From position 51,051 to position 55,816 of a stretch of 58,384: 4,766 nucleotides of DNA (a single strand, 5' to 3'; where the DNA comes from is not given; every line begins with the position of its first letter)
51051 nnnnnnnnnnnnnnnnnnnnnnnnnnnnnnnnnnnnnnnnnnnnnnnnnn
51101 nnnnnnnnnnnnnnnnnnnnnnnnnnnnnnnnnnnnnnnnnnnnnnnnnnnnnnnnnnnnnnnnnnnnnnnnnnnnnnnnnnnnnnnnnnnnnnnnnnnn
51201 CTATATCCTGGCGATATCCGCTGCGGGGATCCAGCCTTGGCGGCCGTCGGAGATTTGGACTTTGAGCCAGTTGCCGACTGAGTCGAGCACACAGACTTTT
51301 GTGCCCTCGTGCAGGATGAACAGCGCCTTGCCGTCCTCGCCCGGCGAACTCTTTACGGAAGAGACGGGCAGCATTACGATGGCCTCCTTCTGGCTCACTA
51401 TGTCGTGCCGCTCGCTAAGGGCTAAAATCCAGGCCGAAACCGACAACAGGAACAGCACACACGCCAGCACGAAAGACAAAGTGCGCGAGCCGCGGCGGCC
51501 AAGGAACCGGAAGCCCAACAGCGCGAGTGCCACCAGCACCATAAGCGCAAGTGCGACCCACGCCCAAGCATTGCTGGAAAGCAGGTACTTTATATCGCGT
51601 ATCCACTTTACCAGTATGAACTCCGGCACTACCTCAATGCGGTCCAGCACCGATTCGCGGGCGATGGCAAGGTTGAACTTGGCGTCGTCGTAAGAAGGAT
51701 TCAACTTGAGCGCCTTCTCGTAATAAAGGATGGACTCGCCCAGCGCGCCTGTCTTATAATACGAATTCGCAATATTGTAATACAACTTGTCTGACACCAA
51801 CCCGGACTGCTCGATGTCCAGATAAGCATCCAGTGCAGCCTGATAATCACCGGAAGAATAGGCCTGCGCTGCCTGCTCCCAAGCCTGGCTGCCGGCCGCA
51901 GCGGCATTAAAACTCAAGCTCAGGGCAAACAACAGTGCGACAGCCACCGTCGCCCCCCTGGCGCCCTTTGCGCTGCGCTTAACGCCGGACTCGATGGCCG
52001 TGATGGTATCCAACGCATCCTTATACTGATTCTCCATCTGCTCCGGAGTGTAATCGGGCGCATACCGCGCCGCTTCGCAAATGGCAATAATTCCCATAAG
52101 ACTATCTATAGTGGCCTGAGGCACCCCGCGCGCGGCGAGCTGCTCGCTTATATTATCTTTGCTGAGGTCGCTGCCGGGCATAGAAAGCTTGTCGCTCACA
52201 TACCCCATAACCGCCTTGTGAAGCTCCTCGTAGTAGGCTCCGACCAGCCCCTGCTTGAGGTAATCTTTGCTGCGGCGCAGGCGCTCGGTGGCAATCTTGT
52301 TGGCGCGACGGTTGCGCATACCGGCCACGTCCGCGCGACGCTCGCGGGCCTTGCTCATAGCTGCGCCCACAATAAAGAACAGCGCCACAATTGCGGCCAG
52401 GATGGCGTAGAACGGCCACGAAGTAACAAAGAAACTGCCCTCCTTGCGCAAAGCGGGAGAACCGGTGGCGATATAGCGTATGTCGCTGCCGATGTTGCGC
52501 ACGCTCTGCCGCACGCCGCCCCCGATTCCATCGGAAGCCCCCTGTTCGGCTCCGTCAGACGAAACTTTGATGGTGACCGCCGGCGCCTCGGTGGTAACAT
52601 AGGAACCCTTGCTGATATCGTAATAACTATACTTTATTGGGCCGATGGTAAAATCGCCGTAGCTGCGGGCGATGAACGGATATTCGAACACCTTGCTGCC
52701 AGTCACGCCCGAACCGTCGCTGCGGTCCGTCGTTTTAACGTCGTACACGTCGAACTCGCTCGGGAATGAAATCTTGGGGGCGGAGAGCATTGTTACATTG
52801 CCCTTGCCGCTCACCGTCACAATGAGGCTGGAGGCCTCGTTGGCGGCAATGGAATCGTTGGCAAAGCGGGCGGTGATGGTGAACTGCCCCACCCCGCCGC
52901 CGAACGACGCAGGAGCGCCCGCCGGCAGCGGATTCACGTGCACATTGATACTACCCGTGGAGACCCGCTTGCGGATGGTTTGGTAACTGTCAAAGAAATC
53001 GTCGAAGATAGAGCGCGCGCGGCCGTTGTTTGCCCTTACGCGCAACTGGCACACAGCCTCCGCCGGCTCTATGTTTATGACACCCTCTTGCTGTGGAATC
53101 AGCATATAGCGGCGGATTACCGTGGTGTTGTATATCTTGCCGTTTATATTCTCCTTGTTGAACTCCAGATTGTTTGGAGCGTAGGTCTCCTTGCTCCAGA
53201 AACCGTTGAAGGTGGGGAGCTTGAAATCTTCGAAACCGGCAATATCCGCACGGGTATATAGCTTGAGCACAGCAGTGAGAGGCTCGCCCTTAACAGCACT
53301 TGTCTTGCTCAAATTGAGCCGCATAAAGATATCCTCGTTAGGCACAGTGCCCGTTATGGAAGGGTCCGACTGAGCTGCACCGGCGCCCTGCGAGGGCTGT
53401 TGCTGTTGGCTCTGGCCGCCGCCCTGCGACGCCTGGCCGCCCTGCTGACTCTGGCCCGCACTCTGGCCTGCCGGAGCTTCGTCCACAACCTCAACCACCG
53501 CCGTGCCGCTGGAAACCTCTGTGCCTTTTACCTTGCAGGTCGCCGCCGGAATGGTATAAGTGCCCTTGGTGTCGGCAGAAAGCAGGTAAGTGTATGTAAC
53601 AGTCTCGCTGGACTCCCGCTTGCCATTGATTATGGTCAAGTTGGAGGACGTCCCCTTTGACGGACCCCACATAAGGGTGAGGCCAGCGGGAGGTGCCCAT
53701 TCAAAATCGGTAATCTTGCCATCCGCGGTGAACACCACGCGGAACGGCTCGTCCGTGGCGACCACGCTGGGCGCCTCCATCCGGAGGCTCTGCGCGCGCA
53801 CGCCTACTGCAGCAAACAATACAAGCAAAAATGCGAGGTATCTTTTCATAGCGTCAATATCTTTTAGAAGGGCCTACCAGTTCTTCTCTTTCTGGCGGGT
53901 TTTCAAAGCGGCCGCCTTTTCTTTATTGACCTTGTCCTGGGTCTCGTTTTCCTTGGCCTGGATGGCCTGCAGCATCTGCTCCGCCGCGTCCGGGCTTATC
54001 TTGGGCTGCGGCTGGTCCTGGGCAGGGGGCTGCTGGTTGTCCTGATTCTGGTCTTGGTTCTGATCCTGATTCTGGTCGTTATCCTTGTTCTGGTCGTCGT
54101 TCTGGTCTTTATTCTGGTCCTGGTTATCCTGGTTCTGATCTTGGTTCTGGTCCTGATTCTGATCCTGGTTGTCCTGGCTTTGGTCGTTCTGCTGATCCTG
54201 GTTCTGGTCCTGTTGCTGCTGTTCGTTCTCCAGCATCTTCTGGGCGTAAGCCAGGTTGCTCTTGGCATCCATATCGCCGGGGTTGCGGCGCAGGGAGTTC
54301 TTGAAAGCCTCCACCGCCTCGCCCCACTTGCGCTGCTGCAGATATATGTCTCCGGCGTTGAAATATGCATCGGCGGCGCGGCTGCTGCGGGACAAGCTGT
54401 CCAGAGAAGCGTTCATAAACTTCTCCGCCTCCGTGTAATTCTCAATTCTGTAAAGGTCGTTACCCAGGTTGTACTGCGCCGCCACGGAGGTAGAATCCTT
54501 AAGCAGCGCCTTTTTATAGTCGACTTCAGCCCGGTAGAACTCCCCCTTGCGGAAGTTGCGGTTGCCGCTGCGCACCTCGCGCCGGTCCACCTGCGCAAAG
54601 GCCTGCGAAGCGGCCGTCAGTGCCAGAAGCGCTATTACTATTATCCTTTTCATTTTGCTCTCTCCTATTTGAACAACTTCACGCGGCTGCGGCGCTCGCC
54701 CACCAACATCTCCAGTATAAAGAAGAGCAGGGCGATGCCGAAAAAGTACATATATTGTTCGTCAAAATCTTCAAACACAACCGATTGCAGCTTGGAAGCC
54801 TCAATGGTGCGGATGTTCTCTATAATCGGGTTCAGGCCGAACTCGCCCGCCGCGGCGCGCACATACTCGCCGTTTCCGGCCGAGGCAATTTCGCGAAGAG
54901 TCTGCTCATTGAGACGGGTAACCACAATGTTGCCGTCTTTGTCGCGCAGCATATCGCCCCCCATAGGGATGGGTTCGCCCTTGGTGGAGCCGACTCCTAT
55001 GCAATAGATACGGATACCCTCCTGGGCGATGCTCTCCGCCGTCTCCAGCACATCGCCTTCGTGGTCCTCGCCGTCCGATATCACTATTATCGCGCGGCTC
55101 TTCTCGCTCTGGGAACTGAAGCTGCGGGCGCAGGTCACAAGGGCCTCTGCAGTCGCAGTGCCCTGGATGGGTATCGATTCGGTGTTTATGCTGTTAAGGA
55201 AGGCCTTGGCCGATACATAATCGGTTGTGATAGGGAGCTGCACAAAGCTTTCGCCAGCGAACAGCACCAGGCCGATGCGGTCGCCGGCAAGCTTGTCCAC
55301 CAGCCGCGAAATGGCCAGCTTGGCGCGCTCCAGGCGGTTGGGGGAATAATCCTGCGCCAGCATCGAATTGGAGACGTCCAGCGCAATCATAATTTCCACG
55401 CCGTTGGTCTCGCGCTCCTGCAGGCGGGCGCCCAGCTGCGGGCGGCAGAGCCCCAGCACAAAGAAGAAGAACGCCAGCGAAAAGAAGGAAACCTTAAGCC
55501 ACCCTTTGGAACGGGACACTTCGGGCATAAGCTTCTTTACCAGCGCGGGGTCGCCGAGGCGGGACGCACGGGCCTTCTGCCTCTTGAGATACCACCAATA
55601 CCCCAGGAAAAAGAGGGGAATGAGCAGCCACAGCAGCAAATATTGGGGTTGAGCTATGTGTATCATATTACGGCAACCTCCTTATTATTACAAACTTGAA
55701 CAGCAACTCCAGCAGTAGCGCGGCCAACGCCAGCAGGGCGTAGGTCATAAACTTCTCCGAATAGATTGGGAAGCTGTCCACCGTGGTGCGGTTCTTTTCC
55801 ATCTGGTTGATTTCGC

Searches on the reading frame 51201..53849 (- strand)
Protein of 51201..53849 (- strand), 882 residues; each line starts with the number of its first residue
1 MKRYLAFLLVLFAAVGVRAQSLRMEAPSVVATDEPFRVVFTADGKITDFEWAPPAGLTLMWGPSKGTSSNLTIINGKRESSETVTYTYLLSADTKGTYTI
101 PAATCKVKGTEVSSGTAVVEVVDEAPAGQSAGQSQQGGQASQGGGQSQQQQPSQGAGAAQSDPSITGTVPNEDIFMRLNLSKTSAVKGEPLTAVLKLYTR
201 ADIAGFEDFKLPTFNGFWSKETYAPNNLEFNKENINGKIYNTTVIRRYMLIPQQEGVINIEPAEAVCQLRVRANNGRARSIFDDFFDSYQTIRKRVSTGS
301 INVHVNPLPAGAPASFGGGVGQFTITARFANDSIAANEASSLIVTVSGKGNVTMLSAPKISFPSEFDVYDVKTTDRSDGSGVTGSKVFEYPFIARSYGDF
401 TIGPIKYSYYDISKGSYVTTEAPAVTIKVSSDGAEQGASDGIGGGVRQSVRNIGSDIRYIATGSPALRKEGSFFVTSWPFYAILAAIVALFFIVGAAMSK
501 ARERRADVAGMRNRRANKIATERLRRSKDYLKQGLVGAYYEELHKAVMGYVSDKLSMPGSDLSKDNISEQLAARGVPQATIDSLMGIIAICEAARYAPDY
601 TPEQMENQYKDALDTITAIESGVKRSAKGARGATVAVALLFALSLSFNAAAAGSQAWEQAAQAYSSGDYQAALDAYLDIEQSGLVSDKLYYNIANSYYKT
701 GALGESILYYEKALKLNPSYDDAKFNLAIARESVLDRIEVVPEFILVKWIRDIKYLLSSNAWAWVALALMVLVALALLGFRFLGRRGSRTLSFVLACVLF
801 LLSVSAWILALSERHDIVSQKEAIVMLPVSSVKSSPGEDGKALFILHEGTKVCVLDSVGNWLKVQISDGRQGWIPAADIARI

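Call 5: search_protein_families(library=pfam, proteins=[window:51201-53849:-], max_evalue=0.1)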
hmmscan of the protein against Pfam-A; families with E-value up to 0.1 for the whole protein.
window:51201-53849:- (882 aa): 15 families
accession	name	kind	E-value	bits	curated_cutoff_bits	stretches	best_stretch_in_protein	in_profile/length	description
PF13584.12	BatD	-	1.5e-36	125.4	24.1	3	26-121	4-92/92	BatD DUF11 like domain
PF08239.17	SH3_3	-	1.8e-07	31.7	27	1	832-879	5-53/54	Bacterial SH3 domain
PF00515.34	TPR_1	-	2.5e-07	30.6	27.8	1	688-720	2-34/34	Tetratricopeptide repeat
PF07719.23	TPR_2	-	1.1e-06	28.7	27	1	688-719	2-33/34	Tetratricopeptide repeat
PF13432.12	TPR_16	-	1.1e-05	26.2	32.7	2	663-720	7-64/65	Tetratricopeptide repeat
PF13181.12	TPR_8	-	1.9e-05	24.9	25.7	1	688-719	2-33/34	Tetratricopeptide repeat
PF18348.7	SH3_16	-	7.6e-05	22.9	25.8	1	848-879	17-49/49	Bacterial dipeptidyl-peptidase Sh3 domain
PF13414.12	TPR_11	-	8.4e-05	22.6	26.8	1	695-730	2-37/42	TPR repeat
PF07653.23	SH3_2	-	0.00098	19.2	21.8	1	845-876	17-49/55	Variant SH3 domain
PF17973.7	bMG10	-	0.001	19.7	26.2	1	45-105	64-124/131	Bacterial Alpha-2-macroglobulin MG10 domain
PF06347.19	SH3_4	-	0.0016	18.6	24.1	1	834-877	9-52/56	Bacterial SH3 domain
PF00018.34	SH3_1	-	0.0037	17.3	22.9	1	847-876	17-48/48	SH3 domain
PF13525.12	YfiO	-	0.02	15.1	25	1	653-730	5-85/203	Outer membrane lipoprotein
PF01757.29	Acyl_transf_3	-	0.029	13.9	31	0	753-810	115-172/326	Acyltransferase domain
PF24575.1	TPR_Slam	-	0.066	14.1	35.2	0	694-730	54-90/104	Surface lipoprotein assembly modifier, N-terminal TPR repeats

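Call 27: find_related_loci(query=window:51201-53849:-, collection=genome_contigs, flank=10000)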
Query window:51201-53849:- (882 aa) in genome_contigs; peptide patterns used: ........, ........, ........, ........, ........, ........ (x = any residue, [..] = any of these).
106 stretches matched a pattern; 70 encode a relative of the query (tblastn E <= 1e-3); 70 distinct loci.
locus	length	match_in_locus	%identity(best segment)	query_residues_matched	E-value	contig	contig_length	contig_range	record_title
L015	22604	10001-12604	75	20-882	0e+0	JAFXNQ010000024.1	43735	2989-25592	MAG: Bacteroidales bacterium isolate RGIG6579 Sheep_Reticulum.Co__c1192523, whole genome shotgun sequence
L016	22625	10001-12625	72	1-882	0e+0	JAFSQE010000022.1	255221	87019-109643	MAG: Bacteroidales bacterium isolate RGIG3373 Goat_Reticulum.Co__c1476920, whole genome shotgun sequence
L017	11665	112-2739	72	1-882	0e+0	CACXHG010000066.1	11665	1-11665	MAG: uncultured Bacteroidia bacterium isolate RUG11257 genome assembly, contig: RUG11257_asm_66, whole genome shotgun se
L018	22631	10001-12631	73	1-882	0e+0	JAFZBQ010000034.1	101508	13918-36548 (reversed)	MAG: Bacteroidales bacterium isolate RGIG7619 Water_buffalos_Omasum-5__c333426, whole genome shotgun sequence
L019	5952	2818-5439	72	1-882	0e+0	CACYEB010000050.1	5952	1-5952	MAG: uncultured Bacteroidia bacterium isolate RUG11854 genome assembly, contig: RUG11854_asm_50, whole genome shotgun se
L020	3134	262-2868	68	1-882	0e+0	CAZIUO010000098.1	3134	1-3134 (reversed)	MAG TPA_asm: uncultured Muribaculaceae bacterium isolate binchicken_co354_417 genome assembly, contig: NODE_35647_length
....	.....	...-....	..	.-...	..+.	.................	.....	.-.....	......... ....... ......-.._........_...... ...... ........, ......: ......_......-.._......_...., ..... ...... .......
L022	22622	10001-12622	74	1-882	0e+0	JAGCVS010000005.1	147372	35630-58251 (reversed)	MAG: Bacteroidales bacterium isolate RGIG10166 Yak_Rumen-4__c219413, whole genome shotgun sequence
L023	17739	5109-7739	73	1-882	0e+0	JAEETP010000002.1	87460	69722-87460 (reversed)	MAG: Bacteroidales bacterium isolate Tb.RUG.408 NODE_503_length_87460_cov_1.761064, whole genome shotgun sequence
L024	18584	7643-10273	75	1-882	0e+0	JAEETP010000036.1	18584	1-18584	MAG: Bacteroidales bacterium isolate Tb.RUG.408 NODE_11760_length_18584_cov_1.997724, whole genome shotgun sequence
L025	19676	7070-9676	75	20-882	0e+0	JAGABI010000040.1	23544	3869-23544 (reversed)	MAG: Bacteroidales bacterium isolate RGIG8287 Water_buffalos_Rumen-5__c1526787, whole genome shotgun sequence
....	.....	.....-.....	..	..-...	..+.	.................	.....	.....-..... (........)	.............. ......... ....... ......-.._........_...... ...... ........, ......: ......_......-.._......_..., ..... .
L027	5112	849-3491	62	1-882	0e+0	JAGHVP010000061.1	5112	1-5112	MAG: Candidatus Equibacterium intestinale isolate E5_MB2_82 c_000000165991, whole genome shotgun sequence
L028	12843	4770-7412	61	1-882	0e+0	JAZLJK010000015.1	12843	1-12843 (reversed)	MAG: Bacteroidales bacterium isolate T1900044966_TA20190028.MAGScoT_cleanbin_000009 SGB_3987_k141_1336089, whole genome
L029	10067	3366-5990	56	1-882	0e+0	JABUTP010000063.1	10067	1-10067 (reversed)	MAG: Bacteroidales bacterium isolate MAG42 scaffold63_size10067, whole genome shotgun sequence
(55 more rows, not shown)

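Call 73: find_encoding_contigs(protein=window:51201-53849:-, flank=10000, max_places=6)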
Protein window:51201-53849:- (882 aa): 8 contigs read that carry it; 6 places shown.
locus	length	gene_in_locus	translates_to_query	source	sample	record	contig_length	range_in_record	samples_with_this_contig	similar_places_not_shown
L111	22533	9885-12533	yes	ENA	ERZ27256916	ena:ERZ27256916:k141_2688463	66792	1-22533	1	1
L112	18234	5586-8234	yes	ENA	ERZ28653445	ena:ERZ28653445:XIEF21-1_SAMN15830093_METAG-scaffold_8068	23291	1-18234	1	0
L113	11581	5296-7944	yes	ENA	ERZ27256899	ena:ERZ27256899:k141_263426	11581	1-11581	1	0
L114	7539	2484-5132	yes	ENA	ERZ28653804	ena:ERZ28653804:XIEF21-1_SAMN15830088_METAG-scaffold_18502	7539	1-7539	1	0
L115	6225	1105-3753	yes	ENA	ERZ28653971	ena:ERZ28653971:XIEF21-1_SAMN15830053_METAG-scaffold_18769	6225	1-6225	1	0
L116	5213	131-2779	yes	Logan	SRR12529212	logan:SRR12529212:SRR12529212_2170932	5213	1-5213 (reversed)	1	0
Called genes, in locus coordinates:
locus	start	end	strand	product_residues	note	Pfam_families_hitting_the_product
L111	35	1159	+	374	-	PF13310:Virulence_RhuM, PF02661:Fic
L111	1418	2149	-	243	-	-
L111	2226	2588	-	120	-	PF02472:ExbD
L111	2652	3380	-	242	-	PF01618:MotA_ExbB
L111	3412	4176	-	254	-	PF01416:PseudoU_synth_1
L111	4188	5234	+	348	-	PF20030:bpMoxR, PF07726:AAA_3, PF07728:AAA_5, PF17863:AAA_lid_2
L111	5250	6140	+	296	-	PF01882:DUF58, PF13519:VWA_2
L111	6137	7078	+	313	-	-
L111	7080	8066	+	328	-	PF07584:BatA, PF01882:DUF58 (weak), PF00092:VWA, PF06707:DUF1194 (faint), PF13519:VWA_2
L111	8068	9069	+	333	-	PF00092:VWA, PF13519:VWA_2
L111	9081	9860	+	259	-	-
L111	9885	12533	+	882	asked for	PF13584:BatD, PF13432:TPR_16 (faint), PF00515:TPR_1 (weak), PF07719:TPR_2 (weak), PF13181:TPR_8 (weak), PF08239:SH3_3 (weak)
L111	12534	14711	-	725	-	-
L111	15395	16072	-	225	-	PF08378:NERD, PF01396:Zn_ribbon_Top1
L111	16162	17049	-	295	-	PF01555:N6_N4_Mtase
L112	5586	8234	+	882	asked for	PF13584:BatD, PF13432:TPR_16 (faint), PF00515:TPR_1 (weak), PF07719:TPR_2 (weak), PF13181:TPR_8 (weak), PF08239:SH3_3 (weak)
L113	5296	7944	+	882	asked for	PF13584:BatD, PF13432:TPR_16 (faint), PF00515:TPR_1 (weak), PF07719:TPR_2 (weak), PF13181:TPR_8 (weak), PF08239:SH3_3 (weak)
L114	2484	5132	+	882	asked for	PF13584:BatD, PF13432:TPR_16 (faint), PF00515:TPR_1 (weak), PF07719:TPR_2 (weak), PF13181:TPR_8 (weak), PF08239:SH3_3 (weak)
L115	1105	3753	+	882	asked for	PF13584:BatD, PF13432:TPR_16 (faint), PF00515:TPR_1 (weak), PF07719:TPR_2 (weak), PF13181:TPR_8 (weak), PF08239:SH3_3 (weak)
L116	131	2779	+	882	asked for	PF13584:BatD, PF13432:TPR_16 (faint), PF00515:TPR_1 (weak), PF07719:TPR_2 (weak), PF13181:TPR_8 (weak), PF08239:SH3_3 (weak)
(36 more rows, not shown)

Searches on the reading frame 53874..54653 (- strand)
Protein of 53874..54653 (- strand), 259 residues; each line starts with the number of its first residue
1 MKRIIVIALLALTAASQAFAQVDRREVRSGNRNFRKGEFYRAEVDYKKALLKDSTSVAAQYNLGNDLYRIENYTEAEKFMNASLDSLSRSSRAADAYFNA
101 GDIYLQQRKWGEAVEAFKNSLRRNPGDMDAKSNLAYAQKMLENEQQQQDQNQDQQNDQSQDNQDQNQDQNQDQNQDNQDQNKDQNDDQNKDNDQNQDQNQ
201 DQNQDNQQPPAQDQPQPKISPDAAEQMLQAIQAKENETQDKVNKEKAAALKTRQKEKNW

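Call 5: search_protein_families(library=pfam, proteins=[window:53874-54653:-], max_evalue=0.1)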
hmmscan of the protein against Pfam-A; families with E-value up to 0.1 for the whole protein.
window:53874-54653:- (259 aa): 13 families
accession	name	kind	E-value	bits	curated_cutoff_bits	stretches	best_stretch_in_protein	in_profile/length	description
PF07719.23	TPR_2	-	7.3e-14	51.1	27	2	94-127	1-34/34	Tetratricopeptide repeat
PF13432.12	TPR_16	-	2.6e-12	47.4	32.7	3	99-137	2-40/65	Tetratricopeptide repeat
PF00515.34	TPR_1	-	4.6e-12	45.7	27.8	1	94-126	1-33/34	Tetratricopeptide repeat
PF13424.12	TPR_12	-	3.4e-09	37.2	30.1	1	58-122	4-73/77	Tetratricopeptide repeat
PF13414.12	TPR_11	-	1.1e-08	35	26.8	2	101-139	1-39/42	TPR repeat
PF14559.12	TPR_19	-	4.5e-07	30.5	25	2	105-140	2-37/68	Tetratricopeptide repeat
PF13431.12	TPR_17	-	2e-06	28.1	24.4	0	86-114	5-33/34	Tetratricopeptide repeat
PF13428.12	TPR_14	-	7.3e-06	26.6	23.5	1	95-136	2-43/44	Tetratricopeptide repeat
PF13176.12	TPR_7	-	2.7e-05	24.3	27.9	1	96-127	1-34/36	Tetratricopeptide repeat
PF13181.12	TPR_8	-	2.9e-05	24.3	25.7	1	94-126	1-33/34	Tetratricopeptide repeat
PF13374.12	TPR_10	-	0.00036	20.9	27.5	0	59-80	4-25/42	Tetratricopeptide repeat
PF25064.1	ARM_TT21_5th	-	0.0038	17.9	27.8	1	33-123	11-101/117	TT21 fifth ARM repeats domain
PF13174.12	TPR_6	-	0.025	15.6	26.3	1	95-125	1-31/33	Tetratricopeptide repeat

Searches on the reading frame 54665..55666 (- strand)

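Call 5: search_protein_families(library=pfam, proteins=[window:54665-55666:-], max_evalue=0.1)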
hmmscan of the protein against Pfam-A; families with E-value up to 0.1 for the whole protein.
window:54665-55666:- (333 aa): 7 families
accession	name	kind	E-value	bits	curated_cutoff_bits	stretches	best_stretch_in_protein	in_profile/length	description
PF13519.12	VWA_2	-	2.1e-20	73.8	27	1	92-200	1-107/107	von Willebrand factor type A domain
PF00092.34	VWA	-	7e-20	72.4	23.8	1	92-249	2-140/174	von Willebrand factor type A domain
PF13768.12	VWA_3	-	8.2e-05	23.1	27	1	91-229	2-137/155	von Willebrand factor type A domain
PF01882.25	DUF58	-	0.00042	20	23.4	1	88-242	34-186/216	Protein of unknown function DUF58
PF05762.20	VWA_CoxE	-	0.0012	18.8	26.4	1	80-204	47-164/222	VWA domain containing CoxE-like protein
PF06707.17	DUF1194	-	0.0051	16.5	27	1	90-229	4-158/206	Protein of unknown function (DUF1194)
PF07584.16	BatA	-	0.0059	17.4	25.9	1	1-76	1-77/77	Aerotolerance regulator N-terminal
